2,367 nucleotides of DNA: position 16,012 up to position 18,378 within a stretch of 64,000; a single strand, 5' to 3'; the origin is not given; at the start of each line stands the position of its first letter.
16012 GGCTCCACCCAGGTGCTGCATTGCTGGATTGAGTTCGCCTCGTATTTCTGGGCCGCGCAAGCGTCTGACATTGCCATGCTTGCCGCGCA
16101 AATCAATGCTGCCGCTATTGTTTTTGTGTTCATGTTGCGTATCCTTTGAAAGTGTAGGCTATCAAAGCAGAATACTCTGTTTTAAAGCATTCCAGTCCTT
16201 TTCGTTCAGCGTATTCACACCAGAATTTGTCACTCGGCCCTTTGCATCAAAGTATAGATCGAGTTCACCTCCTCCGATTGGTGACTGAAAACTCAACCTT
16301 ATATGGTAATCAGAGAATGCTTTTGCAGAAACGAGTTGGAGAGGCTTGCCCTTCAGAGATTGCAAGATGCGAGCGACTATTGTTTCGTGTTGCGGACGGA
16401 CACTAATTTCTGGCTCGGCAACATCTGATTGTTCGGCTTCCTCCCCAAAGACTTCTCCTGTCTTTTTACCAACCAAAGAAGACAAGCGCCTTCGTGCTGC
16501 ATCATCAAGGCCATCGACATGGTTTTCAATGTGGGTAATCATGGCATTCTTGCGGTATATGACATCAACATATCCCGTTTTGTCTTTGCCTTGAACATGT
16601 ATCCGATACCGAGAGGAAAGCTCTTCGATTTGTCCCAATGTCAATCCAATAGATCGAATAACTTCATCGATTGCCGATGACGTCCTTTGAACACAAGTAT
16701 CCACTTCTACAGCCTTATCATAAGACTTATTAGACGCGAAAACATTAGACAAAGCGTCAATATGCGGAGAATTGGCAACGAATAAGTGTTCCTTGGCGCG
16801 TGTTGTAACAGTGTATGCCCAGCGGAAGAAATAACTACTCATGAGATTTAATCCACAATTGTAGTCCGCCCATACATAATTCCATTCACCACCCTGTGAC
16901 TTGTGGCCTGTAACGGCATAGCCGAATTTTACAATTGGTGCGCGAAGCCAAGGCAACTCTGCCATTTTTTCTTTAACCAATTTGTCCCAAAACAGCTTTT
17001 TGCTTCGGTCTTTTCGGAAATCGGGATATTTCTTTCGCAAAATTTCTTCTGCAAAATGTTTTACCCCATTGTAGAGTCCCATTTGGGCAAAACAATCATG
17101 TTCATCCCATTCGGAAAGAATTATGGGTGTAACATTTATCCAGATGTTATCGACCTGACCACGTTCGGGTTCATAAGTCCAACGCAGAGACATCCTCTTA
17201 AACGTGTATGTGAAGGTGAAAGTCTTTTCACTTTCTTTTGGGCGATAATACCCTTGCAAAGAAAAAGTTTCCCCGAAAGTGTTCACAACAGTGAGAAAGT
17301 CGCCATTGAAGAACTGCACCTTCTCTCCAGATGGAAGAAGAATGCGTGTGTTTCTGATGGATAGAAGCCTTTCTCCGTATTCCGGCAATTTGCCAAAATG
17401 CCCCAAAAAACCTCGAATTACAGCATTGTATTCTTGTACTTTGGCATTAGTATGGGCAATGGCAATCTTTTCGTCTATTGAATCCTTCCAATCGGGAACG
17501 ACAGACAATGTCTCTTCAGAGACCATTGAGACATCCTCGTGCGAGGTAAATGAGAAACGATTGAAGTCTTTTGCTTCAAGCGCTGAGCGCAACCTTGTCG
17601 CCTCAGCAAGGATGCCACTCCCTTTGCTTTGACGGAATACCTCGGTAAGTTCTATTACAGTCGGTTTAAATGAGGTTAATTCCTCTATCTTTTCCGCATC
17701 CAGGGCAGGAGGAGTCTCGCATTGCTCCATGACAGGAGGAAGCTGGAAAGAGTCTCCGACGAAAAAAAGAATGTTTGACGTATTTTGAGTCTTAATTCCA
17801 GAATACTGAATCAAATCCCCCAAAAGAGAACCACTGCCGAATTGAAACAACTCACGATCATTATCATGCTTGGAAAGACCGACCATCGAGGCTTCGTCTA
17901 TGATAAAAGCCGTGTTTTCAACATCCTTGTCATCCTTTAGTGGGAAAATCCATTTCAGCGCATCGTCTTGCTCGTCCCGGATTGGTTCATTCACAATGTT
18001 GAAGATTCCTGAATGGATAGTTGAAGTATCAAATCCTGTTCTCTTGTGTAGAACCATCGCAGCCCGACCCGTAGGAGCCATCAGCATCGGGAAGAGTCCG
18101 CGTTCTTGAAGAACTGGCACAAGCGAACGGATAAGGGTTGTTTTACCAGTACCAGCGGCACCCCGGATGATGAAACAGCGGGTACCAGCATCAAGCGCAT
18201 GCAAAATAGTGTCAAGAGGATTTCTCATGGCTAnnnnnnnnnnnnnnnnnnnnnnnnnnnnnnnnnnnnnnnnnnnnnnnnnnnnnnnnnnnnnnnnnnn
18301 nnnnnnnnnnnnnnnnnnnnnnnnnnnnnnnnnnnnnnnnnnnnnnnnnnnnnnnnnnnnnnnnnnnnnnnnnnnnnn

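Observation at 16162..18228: RecD/Pif1-like SF1B helicase translationally coupled to the RT, with an extra 200-aa C-terminal domain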

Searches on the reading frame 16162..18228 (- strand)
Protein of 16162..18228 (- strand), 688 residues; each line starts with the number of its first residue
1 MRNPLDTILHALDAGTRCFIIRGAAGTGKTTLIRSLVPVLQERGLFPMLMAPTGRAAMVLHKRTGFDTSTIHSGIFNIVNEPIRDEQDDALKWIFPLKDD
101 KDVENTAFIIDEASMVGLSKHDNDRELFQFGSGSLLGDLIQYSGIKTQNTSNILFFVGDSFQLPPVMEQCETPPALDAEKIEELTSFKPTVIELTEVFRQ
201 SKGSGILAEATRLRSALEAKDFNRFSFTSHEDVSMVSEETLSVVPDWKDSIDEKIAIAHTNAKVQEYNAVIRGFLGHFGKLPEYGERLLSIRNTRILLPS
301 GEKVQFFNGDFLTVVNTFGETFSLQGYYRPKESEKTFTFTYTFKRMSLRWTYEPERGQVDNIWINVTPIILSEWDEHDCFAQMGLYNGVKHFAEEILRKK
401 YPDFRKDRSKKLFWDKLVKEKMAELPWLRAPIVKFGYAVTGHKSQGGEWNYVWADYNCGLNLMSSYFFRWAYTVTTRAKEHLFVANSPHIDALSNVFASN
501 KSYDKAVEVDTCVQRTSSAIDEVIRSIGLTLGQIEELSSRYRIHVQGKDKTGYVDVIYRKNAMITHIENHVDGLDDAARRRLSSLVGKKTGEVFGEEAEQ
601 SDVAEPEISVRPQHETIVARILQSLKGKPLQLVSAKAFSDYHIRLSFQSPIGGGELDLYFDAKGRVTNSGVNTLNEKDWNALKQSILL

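Call 4: search_protein_families(library=pfam, proteins=[window:16162-18228:-], max_evalue=0.01)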
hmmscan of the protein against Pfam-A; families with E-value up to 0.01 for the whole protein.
window:16162-18228:- (688 aa): 10 families
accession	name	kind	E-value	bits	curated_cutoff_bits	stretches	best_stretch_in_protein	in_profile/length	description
PF13604.12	AAA_30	-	5.8e-19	69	27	1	8-122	10-106/191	AAA domain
PF13245.12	AAA_19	-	3.9e-18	66.4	25.1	1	15-166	10-132/134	AAA domain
PF05970.20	PIF1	-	8.5e-11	42.3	25.9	1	14-204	20-193/223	PIF1-like helicase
PF13538.12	UvrD_C_2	-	3.6e-10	40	27.4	1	436-484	2-51/52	UvrD-like helicase C-terminal domain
PF13401.12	AAA_22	-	0.00012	22.8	27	1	16-126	5-103/130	AAA domain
PF13191.12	AAA_16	-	0.00014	22.9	32.6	1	5-46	12-55/167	AAA ATPase domain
PF09848.15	SLFN-g3_helicase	-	0.00047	20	24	1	17-116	2-91/354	Schlafen group 3, DNA/RNA helicase domain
PF03205.20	MobB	-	0.0021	18.4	26.6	1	20-45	3-28/133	Molybdopterin guanine dinucleotide synthesis protein B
PF05729.18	NACHT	-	0.0045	17.3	26.7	1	18-46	2-30/167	NACHT domain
PF22721.1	TBP-TOTE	-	0.0082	16.2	27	0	617-668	7-57/78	TATA-binding-like protein domain of the TOTE conflict systems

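Call 5: search_protein_families(library=padloc, proteins=[window:16162-18228:-], max_evalue=0.01)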
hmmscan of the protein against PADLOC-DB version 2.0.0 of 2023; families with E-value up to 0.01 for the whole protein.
window:16162-18228:- (688 aa): 17 families
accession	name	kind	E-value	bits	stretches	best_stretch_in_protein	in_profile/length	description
PDLC04476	PDC-M16A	-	9.2e-116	385.9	1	5-669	13-665/691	-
PDLC04475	PDC-M16A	-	2.7e-103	344.8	1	5-521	20-521/721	-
PDLC04472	PDC-M16A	-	7.5e-95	317.1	2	15-503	239-716/930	-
PDLC04474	PDC-M16A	-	4.6e-58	195.4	1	5-500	224-716/917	-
PDLC04469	PDC-M16A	-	1.5e-28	97.5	2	2-272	220-478/892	-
PDLC04470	PDC-M16A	-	1.3e-23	81.1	1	5-495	220-688/895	-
PDLC01734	typeIV_RecD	-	4.6e-23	79.4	2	17-118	355-448/763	RecD_0_IVD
PDLC05064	PDC-S68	-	1.1e-18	64.4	2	17-211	701-867/1273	-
PDLC05066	PDC-S68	-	6.7e-18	62.1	1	18-166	595-721/1202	-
PDLC04471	PDC-M16A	-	1.6e-17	61.6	2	426-500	411-485/687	-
PDLC05065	PDC-S68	-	1.4e-15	54.2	1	16-202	620-783/1221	-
PDLC01148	RecD_like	-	5.2e-14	49.5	1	17-118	329-417/719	RecD/Tra ATPase fused to N-terminal HHH domain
PDLC05035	PDC-S53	-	1.3e-06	24.8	1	8-70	502-562/900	-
PDLC04473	PDC-M16A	-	9.7e-06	22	0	432-496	456-524/735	-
PDLC00125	GajB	-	0.0035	14.2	0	3-101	6-106/669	UrvD helicase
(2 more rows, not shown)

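Call 16: find_homologous_proteins(query=window:16162-18228:-, max_evalue=1e-10)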
Query window:16162-18228:- (688 aa): 4654 proteins with E <= 1e-10 among 8000 candidates; the best 120 are listed.
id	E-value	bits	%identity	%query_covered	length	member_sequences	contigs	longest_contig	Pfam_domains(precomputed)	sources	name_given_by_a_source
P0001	0.0e+0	1579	100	100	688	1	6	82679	PF13538.13,PF05970.21,PF13604.13,PF13245.13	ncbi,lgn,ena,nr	ncbi:MAG: AAA family ATPase [Kiritimatiellae bacterium]|nr:AAA family ATPase [Kiritimatiellia bacter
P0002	0.0e+0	1146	72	99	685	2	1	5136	PF13538.13,PF05970.21,PF13604.13,PF13245.13,PF09848.16,PF22721.2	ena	-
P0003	0.0e+0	1139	72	99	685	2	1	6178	PF13538.13,PF05970.21,PF13604.13,PF13245.13,PF22721.2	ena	-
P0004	0.0e+0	1126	71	99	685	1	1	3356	PF13538.13,PF05970.21,PF13604.13,PF13245.13,PF22721.2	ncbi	-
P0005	2.6e-243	827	54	100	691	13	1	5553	PF13538.13,PF05970.21,PF13604.13,PF13245.13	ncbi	-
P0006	2.3e-238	811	53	99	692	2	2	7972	PF13538.13,PF05970.21,PF13604.13,PF13245.13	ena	-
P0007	3.4e-238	810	54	100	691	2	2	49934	PF13538.13,PF05970.21,PF13604.13,PF13245.13,PF22721.2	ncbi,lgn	-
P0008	1.1e-237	809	55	99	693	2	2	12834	PF13538.13,PF05970.21,PF13604.13,PF13245.13,PF22721.2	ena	-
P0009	6.1e-236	803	53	99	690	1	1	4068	PF13538.13,PF05970.21,PF13604.13,PF13245.13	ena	-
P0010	5.5e-235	800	54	99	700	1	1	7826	PF13538.13,PF05970.21,PF13604.13,PF13245.13,PF22721.2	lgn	-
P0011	1.1e-233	796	53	99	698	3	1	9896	PF13538.13,PF05970.21,PF13604.13,PF13245.13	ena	-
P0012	6.4e-231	786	54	99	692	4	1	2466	PF13538.13,PF05970.21,PF13604.13,PF13245.13,PF22721.2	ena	-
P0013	1.7e-222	759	51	99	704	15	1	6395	PF13538.13,PF05970.21,PF13604.13,PF13245.13,PF22721.2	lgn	-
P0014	1.6e-221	755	50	98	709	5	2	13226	PF13538.13,PF05970.21,PF13604.13,PF13245.13,PF22721.2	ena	-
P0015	2.1e-221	755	52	100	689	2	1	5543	PF13538.13,PF05970.21,PF13604.13,PF13245.13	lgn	-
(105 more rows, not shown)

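Call 18: find_encoding_contigs(protein=P0003, flank=10000, max_places=3)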
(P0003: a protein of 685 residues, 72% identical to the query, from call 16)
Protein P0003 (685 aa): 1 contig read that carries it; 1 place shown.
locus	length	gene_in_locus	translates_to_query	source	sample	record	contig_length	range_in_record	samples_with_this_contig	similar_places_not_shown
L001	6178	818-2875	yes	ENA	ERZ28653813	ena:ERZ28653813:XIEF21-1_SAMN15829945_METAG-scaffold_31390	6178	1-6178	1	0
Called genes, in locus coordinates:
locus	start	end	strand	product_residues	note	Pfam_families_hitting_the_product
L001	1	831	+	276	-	?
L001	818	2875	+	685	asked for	PF05970:PIF1, PF13245:AAA_19, PF13604:AAA_30, PF13538:UvrD_C_2, PF22721:TBP-TOTE (faint)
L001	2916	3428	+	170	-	-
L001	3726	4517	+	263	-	PF08902:DUF1848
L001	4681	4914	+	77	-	-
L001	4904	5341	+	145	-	PF01850:PIN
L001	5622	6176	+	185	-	?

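Call 19: find_encoding_contigs(protein=P0007, flank=10000, max_places=3)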
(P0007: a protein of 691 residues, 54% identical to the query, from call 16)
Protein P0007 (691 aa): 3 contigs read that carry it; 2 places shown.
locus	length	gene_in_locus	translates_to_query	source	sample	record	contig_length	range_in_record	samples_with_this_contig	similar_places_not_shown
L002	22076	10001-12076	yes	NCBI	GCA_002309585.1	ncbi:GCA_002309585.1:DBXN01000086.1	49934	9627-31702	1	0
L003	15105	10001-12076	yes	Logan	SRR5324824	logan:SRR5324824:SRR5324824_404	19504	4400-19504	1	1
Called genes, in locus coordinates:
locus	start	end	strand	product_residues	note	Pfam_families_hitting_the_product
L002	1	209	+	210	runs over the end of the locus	-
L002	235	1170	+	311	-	PF02481:DNA_processg_A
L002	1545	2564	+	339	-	PF02463:SMC_N (faint), PF13175:AAA_15, PF13476:AAA_23, PF13304:AAA_21 (faint)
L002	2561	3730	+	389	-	-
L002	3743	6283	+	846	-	PF22860:DUF7017 (weak)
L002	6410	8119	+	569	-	PF00078:RVT_1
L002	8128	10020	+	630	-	PF22860:DUF7017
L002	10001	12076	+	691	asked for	PF05970:PIF1, PF13245:AAA_19, PF13604:AAA_30, PF13538:UvrD_C_2, PF22721:TBP-TOTE (faint)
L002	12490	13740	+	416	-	-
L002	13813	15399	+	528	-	PF00331:Glyco_hydro_10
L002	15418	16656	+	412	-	PF07690:MFS_1, PF03137:OATP (weak)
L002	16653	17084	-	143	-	PF01220:DHquinase_II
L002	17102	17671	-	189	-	PF04468:PSP1 (weak), PF28472:PSP1_3rd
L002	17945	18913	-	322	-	PF13177:DNA_pol3_delta2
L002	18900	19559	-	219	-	PF13521:AAA_28 (weak), PF02223:Thymidylate_kin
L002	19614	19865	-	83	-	PF09723:Zn_ribbon_8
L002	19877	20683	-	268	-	PF02230:Abhydrolase_2, PF00326:Peptidase_S9 (faint), PF01738:DLH (weak)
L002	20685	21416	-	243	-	PF01479:S4, PF01728:FtsJ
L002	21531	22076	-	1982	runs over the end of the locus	-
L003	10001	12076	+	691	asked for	PF05970:PIF1, PF13245:AAA_19, PF13604:AAA_30, PF13538:UvrD_C_2, PF22721:TBP-TOTE (faint)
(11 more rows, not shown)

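Call 22: find_related_loci(query=A1, collection=genome_contigs, flank=10000)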
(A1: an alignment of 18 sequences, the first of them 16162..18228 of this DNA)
Query A1 (688 aa) in genome_contigs; peptide patterns used: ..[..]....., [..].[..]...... (x = any residue, [..] = any of these).
600 stretches matched a pattern (row limit reached: there are more); 526 encode a relative of the query (tblastn E <= 1e-3); the best 80 are kept; 80 distinct loci.
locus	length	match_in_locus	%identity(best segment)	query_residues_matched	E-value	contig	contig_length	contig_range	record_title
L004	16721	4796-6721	28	5-686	2e-64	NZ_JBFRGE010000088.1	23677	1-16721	Paenibacillus sp. 2TAB19 SCAFFOLD_87, whole genome shotgun sequence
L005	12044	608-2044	32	5-496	2e-63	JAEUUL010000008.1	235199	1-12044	MAG: Bacteroidetes bacterium isolate new MAG-354 k141_3855110, whole genome shotgun sequence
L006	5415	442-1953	30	5-527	2e-58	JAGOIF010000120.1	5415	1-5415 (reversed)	MAG: Aliarcobacter sp. isolate Go_SlPrim_bin_95 Go_SlPrim_24369_length_5415_cov_23.962935, whole genome shotgun sequence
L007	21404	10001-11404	32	12-494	5e-58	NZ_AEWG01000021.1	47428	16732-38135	Rubrivivax benzoatilyticus JA2 = ATCC BAA-35 strain JA2 contig_21, whole genome shotgun sequence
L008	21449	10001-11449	32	2-496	1e-57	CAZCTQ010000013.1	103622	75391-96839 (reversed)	MAG TPA_asm: uncultured Aureispira sp. isolate binchicken_co351_87 genome assembly, contig: NODE_185_length_103622_cov_1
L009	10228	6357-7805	30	2-496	2e-56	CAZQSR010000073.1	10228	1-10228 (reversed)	MAG TPA_asm: uncultured Ignavibacteriaceae bacterium isolate binchicken_co190_329 genome assembly, contig: NODE_10568_le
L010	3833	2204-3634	31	9-496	3e-56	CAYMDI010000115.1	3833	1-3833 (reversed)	MAG TPA_asm: uncultured Eubacteriales bacterium isolate SRP220891_co4_172 genome assembly, contig: NODE_44874_length_383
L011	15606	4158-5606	30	2-496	7e-56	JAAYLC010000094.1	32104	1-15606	MAG: Bacteroidetes bacterium isolate AS15tlH2ME_132 33846_AS15, whole genome shotgun sequence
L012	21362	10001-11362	33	13-496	6e-55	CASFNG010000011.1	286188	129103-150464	uncultured Parabacteroides sp. isolate SI.A90.metabat-bins.81 genome assembly, contig: SI.A90.metabat-bins.81.fa_k141_11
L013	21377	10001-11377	31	19-490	1e-54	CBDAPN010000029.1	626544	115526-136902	MAG: Endozoicomonas sp. isolate 8470bd25-123e-441a-b7c5-e891fc5b1eee genome assembly, contig: contig_29, whole genome sh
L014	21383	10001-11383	31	12-488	1e-54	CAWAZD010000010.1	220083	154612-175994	MAG: uncultured Ignavibacteriales bacterium isolate MFD05705.bin.4.417 genome assembly, contig: contig_67973, whole geno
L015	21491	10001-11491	31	12-520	3e-53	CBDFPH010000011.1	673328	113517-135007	MAG: Leptothrix sp. (in: b-proteobacteria) isolate b234f3eb-a89c-4d25-9952-1d489c5c990b genome assembly, contig: contig_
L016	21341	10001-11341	31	12-488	6e-53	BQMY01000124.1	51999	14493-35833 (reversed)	MAG: Melioribacteraceae bacterium SCALA702 DNA, sequence124, whole genome shotgun sequence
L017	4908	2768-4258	30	13-496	2e-52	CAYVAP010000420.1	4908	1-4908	MAG TPA_asm: uncultured Bacteroidia bacterium isolate SRP141376_co5_78 genome assembly, contig: NODE_39663_length_4908_c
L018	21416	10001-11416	32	13-496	2e-51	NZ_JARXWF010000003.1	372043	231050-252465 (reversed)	Parabacteroides sp. PM6-13 Ga0505164_03, whole genome shotgun sequence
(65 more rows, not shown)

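Call 24: find_related_loci(query=window:16162-18228:-, collection=metagenome_contigs, flank=10000)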
Query window:16162-18228:- (688 aa) in metagenome_contigs; peptide patterns used: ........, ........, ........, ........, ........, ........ (x = any residue, [..] = any of these).
30 stretches matched a pattern, but none encodes a relative of the query by tblastn (E <= 1e-3).

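Call 27: find_related_loci(query=A2, collection=metagenome_contigs, flank=10000)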
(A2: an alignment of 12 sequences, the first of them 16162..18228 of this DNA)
Query A2 (688 aa) in metagenome_contigs; peptide patterns used: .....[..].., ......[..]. (x = any residue, [..] = any of these).
252 stretches matched a pattern; 113 encode a relative of the query (tblastn E <= 1e-3); the best 80 are kept; 80 distinct loci.
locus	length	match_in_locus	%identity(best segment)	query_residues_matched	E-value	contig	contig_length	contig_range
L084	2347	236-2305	51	1-682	0e+0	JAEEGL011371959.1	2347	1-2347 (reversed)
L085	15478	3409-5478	51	1-682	0e+0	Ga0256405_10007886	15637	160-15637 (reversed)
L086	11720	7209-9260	51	1-684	0e+0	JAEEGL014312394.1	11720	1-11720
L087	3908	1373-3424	50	1-686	0e+0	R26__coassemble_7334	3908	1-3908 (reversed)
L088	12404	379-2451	50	8-686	0e+0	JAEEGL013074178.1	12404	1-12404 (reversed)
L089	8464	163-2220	46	3-685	0e+0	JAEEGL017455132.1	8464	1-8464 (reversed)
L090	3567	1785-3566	48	3-595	0e+0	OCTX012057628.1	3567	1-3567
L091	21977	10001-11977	42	11-674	1e-158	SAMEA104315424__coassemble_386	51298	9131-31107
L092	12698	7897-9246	35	19-494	2e-57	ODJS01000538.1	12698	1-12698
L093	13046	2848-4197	35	19-494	2e-57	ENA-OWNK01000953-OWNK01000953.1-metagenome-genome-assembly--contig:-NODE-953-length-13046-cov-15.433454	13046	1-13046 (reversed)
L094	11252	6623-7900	33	19-489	5e-54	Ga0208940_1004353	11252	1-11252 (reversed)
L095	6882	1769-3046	33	19-489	5e-54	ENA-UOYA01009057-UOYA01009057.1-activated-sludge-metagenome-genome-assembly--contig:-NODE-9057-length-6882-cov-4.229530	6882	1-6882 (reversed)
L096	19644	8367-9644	33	19-489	7e-54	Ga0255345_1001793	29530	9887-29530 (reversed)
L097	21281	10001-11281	33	18-489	1e-53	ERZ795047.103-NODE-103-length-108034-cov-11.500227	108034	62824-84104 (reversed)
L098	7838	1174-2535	33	12-494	7e-53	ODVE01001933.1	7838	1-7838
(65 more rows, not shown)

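Call 67: search_solved_structures(query=window:16162-18228:-, max_evalue=0.00001)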
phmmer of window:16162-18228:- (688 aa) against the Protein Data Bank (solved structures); distinct sequences matched with E-value up to 0.00001: 2.
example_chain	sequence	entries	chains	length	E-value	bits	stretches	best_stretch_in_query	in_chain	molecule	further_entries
9kwf_B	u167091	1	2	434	6.8e-12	47.7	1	10-121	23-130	Putative deoxyribonuclease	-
3e1s_A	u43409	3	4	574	2.3e-10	42.6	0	14-73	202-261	Exodeoxyribonuclease V, subunit RecD | Exodeoxyribonuclease V, subunit RecD, putative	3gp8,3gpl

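Call 72: search_protein_families(library=ncbifam, proteins=[window:16162-18228:-], max_evalue=0.001)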
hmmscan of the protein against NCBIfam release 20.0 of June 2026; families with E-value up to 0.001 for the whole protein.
window:16162-18228:- (688 aa): 5 families
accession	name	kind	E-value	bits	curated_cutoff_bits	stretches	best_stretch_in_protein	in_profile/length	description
TIGR01448.2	helicase_RecD2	equivalog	3.6e-30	104.7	500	1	16-245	331-524/713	SF1B family DNA helicase RecD2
TIGR01447.1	recD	equivalog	9.9e-12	44.2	310.15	1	17-160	164-320/597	exodeoxyribonuclease V subunit alpha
TIGR02768.1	TraA_Ti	equivalog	3.1e-09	35.7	590.45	0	20-118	379-460/751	Ti-type conjugative transfer relaxase TraA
NF010263.0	PRK13709.1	equivalog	2.6e-05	21.7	2212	0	12-120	981-1079/1752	conjugative transfer relaxase/helicase TraI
NF008127.0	PRK10875.1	equivalog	3.8e-05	22.4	671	0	12-61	167-220/619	exodeoxyribonuclease V subunit alpha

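Call 87: search_dna_similar(query=window:16162-18228:-, collection=plasmids, mode=protein, max_rows=12, max_evalue=1e-10)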
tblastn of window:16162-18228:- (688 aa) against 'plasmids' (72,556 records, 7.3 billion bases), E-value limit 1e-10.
Records with a match: 131; places in all: 131; records where one place covers at least 80% of the query: 3.
Best place of each record, by identity: <60% 131.
By first word of the organism name: Bradyrhizobium 30; Klebsiella 23; Escherichia 23; Acetobacter 13; Acinetobacter 9; Acaryochloris 6; Rhodothermus 2; Salmonella 2; Chryseobacterium 2; Kozakia 2; and 19 more.
By predicted mobility (MOB-suite, as given by PLSDB): mobilizable 62; conjugative 51; non-mobilizable 18.
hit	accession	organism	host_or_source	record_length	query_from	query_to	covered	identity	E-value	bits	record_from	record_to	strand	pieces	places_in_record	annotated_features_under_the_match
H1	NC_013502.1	Rhodothermus marinus DSM 4252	-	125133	18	669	95%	28.6%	1e-54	210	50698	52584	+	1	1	AAA family ATPase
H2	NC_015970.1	Rhodothermus marinus SG0.5JP17-172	-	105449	18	669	95%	28.6%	4e-54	209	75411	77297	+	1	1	AAA family ATPase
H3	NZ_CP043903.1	Shewanella sp. LC6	-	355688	13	656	94%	27.0%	9e-51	199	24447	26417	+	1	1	AAA family ATPase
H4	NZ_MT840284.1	Klebsiella pneumoniae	-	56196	13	490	69%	31.7%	3e-50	197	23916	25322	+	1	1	AAA family ATPase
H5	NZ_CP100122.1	Klebsiella pneumoniae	Homo sapiens,urine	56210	13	490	69%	31.7%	3e-50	197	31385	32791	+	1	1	AAA family ATPase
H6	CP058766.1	Klebsiella pneumoniae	Stanley WWTPs_14 WWTPs influent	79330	13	490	69%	31.7%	4e-50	197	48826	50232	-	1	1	AAA family ATPase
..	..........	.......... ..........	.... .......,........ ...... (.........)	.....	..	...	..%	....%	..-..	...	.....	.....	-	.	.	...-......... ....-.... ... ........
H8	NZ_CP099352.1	Escherichia marmotae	culture,Pooled sediment sample ...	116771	13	490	69%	31.7%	6e-50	196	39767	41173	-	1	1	AAA family ATPase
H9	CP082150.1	Enterobacter cloacae complex sp.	Homo sapiens,Pure culture,blood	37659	13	490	69%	31.7%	6e-50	196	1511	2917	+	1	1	AAA family ATPase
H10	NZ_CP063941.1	Klebsiella pneumoniae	Human fecal samples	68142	13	490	69%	31.7%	6e-50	196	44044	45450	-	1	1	AAA family ATPase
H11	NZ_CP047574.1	Escherichia coli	Homo sapiens,Bacterial pure ...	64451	13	490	69%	31.7%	6e-50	196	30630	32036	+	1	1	AAA family ATPase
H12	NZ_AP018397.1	Escherichia coli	Homo sapiens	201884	13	490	69%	31.7%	6e-50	196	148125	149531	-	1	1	AAA family ATPase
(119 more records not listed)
